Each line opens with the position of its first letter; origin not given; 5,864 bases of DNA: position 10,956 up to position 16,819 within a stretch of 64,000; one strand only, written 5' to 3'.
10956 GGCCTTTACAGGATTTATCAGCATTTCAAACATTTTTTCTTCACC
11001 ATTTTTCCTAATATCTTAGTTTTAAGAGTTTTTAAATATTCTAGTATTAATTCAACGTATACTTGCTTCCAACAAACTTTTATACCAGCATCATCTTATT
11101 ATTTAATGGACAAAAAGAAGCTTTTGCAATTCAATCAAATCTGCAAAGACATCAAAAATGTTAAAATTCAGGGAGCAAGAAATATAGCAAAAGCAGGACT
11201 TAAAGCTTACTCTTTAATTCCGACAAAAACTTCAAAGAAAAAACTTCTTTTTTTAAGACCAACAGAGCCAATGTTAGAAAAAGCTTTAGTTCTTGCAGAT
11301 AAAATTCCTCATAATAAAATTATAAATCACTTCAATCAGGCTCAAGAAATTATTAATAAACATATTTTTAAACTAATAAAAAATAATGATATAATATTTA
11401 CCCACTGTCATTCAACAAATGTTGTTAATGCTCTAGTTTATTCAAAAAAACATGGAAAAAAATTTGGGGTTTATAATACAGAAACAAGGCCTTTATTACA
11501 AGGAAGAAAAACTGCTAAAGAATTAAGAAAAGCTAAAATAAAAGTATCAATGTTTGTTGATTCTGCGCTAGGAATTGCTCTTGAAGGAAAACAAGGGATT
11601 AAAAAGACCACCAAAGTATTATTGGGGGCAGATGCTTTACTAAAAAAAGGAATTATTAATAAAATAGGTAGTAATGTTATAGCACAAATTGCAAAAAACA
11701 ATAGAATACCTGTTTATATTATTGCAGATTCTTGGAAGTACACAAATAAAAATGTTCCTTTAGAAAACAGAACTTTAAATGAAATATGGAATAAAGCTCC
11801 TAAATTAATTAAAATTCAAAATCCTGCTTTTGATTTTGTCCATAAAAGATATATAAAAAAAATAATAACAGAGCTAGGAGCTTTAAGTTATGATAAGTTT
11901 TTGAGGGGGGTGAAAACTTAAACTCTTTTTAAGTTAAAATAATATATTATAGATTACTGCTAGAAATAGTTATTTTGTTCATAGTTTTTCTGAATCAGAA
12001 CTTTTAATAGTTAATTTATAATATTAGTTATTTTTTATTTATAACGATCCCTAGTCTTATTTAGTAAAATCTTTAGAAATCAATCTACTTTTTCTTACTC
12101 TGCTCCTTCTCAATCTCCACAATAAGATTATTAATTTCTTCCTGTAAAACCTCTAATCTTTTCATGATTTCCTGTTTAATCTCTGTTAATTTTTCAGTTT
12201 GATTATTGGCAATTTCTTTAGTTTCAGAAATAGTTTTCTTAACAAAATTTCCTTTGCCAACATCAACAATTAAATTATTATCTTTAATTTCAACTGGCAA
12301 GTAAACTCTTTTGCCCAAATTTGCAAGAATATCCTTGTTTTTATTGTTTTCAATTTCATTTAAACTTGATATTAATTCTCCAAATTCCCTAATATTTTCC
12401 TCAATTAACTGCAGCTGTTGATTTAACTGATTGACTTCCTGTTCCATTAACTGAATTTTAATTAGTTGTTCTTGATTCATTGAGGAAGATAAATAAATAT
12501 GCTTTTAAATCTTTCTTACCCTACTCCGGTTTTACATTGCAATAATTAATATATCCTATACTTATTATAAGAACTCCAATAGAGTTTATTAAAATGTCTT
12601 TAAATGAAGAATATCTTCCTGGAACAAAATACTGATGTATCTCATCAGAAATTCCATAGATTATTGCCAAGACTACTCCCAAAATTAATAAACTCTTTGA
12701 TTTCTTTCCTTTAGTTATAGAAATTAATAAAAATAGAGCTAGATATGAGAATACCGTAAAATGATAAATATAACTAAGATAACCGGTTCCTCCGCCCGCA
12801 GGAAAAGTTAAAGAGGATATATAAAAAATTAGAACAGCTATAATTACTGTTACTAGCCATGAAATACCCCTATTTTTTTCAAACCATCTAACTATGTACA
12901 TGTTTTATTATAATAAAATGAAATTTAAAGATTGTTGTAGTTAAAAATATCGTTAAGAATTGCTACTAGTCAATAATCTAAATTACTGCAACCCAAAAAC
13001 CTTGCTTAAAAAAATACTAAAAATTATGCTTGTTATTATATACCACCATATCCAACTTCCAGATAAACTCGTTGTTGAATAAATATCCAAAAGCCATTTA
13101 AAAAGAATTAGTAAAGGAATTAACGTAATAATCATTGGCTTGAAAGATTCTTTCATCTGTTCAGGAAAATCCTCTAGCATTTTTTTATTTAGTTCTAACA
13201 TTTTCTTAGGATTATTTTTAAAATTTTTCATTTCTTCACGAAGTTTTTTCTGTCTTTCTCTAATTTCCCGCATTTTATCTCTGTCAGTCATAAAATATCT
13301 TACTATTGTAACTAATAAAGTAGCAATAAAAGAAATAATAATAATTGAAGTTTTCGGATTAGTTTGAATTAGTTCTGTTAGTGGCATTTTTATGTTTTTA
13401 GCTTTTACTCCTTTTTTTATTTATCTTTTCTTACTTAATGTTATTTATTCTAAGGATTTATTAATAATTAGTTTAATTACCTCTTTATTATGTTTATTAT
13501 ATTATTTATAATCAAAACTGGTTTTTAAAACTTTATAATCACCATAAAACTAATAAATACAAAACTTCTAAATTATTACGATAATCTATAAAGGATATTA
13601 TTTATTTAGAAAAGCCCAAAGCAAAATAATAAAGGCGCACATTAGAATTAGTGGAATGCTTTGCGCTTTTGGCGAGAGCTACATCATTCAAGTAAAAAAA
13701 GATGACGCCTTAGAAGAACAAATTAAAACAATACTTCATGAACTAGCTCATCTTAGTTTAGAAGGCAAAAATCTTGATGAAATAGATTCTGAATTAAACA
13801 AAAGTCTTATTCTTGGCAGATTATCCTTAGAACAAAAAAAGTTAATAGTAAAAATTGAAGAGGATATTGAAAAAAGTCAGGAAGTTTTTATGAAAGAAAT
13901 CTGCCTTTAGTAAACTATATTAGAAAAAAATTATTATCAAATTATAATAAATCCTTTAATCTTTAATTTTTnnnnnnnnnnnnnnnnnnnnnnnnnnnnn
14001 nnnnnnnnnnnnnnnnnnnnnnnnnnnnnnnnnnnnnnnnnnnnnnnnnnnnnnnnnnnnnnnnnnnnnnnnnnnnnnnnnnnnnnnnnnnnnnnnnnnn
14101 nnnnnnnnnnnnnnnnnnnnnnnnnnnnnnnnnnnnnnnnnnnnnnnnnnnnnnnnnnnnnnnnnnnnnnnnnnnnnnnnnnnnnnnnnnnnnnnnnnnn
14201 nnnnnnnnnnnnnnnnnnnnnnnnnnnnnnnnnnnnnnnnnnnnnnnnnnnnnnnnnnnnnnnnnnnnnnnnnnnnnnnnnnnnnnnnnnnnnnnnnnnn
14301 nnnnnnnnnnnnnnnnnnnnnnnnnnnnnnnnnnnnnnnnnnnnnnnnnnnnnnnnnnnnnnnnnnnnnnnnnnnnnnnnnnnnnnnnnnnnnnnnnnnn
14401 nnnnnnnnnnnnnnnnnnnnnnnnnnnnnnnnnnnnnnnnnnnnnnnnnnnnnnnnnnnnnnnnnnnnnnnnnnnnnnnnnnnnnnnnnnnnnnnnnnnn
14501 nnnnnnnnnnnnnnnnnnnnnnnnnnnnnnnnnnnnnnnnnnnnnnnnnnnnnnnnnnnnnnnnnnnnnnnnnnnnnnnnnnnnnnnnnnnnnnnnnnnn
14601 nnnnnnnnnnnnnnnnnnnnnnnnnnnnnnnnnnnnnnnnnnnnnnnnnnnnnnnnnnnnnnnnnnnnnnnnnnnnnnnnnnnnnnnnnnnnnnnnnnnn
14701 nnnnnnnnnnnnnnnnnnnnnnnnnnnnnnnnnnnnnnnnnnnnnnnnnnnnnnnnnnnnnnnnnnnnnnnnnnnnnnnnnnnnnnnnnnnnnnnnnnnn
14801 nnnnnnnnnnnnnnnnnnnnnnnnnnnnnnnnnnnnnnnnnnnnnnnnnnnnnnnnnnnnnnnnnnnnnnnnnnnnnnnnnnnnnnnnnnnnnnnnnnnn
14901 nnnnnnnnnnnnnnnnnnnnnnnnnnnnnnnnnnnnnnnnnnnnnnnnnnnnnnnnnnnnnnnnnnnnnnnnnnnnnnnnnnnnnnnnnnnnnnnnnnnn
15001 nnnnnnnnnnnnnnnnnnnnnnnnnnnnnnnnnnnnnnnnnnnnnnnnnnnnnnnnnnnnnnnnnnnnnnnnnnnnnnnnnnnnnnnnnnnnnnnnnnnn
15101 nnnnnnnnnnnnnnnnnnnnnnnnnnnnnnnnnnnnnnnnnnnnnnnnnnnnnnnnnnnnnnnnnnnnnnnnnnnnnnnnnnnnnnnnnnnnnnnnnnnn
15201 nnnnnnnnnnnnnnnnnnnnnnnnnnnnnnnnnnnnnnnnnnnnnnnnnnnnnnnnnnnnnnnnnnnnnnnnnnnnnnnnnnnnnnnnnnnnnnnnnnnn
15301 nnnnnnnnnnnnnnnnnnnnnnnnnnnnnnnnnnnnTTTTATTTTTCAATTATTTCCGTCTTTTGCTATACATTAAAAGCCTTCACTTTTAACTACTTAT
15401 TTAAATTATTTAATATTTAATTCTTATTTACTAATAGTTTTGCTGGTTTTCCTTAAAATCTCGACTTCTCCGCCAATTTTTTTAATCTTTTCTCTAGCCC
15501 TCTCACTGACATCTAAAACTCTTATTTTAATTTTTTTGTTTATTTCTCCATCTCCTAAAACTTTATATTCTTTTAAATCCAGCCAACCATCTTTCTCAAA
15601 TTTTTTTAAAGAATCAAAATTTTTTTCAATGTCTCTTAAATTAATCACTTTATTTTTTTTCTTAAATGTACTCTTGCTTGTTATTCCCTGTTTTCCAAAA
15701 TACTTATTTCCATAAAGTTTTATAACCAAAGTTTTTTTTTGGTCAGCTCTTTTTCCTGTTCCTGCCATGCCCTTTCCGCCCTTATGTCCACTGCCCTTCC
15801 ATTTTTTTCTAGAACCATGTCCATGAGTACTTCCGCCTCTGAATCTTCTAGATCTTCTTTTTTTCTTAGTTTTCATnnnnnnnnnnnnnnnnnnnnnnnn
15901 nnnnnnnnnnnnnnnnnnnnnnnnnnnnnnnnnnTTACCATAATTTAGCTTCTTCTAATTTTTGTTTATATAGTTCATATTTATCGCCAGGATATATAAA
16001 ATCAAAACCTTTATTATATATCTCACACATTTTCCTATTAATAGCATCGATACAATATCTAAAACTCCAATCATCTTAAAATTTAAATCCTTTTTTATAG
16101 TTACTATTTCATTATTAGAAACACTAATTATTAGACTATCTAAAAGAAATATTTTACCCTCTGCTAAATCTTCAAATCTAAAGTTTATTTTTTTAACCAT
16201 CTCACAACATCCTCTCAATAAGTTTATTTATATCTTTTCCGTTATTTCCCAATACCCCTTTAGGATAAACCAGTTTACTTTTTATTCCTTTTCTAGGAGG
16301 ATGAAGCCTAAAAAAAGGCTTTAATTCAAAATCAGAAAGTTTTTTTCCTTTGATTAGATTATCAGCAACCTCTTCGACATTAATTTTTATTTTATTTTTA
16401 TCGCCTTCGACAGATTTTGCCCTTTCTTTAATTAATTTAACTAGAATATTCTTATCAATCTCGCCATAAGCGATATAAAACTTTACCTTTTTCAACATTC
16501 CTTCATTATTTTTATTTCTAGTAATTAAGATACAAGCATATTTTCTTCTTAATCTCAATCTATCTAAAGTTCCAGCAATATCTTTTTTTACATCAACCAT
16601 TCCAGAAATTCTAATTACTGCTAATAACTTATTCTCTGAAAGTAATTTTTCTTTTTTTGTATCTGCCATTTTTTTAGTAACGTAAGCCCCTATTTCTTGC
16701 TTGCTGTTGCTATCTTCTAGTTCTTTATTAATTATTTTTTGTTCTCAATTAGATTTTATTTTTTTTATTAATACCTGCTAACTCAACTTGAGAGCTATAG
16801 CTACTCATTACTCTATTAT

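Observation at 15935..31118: Ten orphan ORFs interleaved with, and translationally coupled to, the universal ribosomal protein gene cluster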

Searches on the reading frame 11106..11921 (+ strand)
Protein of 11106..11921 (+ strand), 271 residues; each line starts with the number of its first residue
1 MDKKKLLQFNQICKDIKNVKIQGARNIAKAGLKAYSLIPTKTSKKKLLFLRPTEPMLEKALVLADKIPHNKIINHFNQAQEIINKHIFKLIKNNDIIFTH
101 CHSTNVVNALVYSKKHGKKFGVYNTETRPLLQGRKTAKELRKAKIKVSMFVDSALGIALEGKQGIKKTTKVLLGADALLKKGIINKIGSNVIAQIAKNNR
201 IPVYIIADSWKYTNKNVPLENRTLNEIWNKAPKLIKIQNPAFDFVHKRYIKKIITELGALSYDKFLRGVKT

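Call 103: search_protein_families(library=pfam, max_evalue=0.001, proteins=[window:11106-11921:+])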
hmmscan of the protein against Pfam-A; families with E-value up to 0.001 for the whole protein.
window:11106-11921:+ (271 aa): 1 family
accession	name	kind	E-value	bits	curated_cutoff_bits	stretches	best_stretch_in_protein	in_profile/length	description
PF01008.23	IF-2B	-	4.2e-44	151.3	22.4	1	70-260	83-278/280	Initiation factor 2 subunit family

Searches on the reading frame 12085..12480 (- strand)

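Call 71: search_protein_families(library=pfam, max_evalue=0.001, proteins=[window:12085-12480:-])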
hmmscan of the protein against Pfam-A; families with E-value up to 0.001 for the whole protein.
window:12085-12480:- (131 aa): 1 family
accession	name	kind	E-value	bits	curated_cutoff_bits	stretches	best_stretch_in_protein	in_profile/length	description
PF02996.22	Prefoldin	-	3.2e-17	63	23.2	1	13-127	2-118/120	Prefoldin subunit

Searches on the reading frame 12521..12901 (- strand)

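Call 71: search_protein_families(library=pfam, max_evalue=0.001, proteins=[window:12521-12901:-])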
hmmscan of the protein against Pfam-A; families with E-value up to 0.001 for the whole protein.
window:12521-12901:- (126 aa): 1 family
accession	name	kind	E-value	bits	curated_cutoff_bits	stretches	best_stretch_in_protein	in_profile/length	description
PF04892.17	VanZ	-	2.1e-11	45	30.1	1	42-117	56-122/126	VanZ like family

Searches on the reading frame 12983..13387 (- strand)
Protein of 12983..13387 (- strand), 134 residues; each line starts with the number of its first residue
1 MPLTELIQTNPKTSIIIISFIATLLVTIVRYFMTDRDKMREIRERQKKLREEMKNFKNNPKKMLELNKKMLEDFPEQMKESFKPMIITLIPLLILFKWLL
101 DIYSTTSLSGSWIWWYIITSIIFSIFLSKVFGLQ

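Call 71: search_protein_families(library=pfam, max_evalue=0.001, proteins=[window:12983-13387:-])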
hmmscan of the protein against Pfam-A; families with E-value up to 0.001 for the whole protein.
window:12983-13387:- (134 aa): 2 families
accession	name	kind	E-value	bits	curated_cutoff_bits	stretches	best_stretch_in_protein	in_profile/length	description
PF01956.21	EMC3_TMCO1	-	1.4e-11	44.9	27.1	1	15-105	19-114/169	Integral membrane protein EMC3/TMCO1-like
PF02096.25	60KD_IMP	-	0.00076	19.9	35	1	15-119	5-105/163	60Kd inner membrane protein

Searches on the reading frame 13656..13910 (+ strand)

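Call 103: search_protein_families(library=pfam, max_evalue=0.001, proteins=[window:13656-13910:+])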
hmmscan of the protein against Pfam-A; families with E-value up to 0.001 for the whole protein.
window:13656-13910:+ (84 aa): 1 family
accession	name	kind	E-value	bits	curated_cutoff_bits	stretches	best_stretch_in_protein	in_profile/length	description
PF06114.19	Peptidase_M78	-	0.00017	21.8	22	1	7-40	27-60/123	IrrE N-terminal-like domain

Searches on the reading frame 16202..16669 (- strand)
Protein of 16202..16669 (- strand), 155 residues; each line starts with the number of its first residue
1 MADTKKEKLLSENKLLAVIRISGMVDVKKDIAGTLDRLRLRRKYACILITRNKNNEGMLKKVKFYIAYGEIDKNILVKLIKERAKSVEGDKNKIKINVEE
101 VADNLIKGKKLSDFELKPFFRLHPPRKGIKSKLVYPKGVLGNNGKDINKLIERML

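Call 6: search_protein_families(library=pfam, max_evalue=0.001, proteins=[window:16202-16669:-])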
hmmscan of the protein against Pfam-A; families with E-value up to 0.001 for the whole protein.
window:16202-16669:- (155 aa): 1 family
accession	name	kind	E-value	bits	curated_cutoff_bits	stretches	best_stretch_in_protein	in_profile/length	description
PF00327.25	Ribosomal_L30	-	5.4e-09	36.2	23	1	16-66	1-51/51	Ribosomal protein L30p/L7e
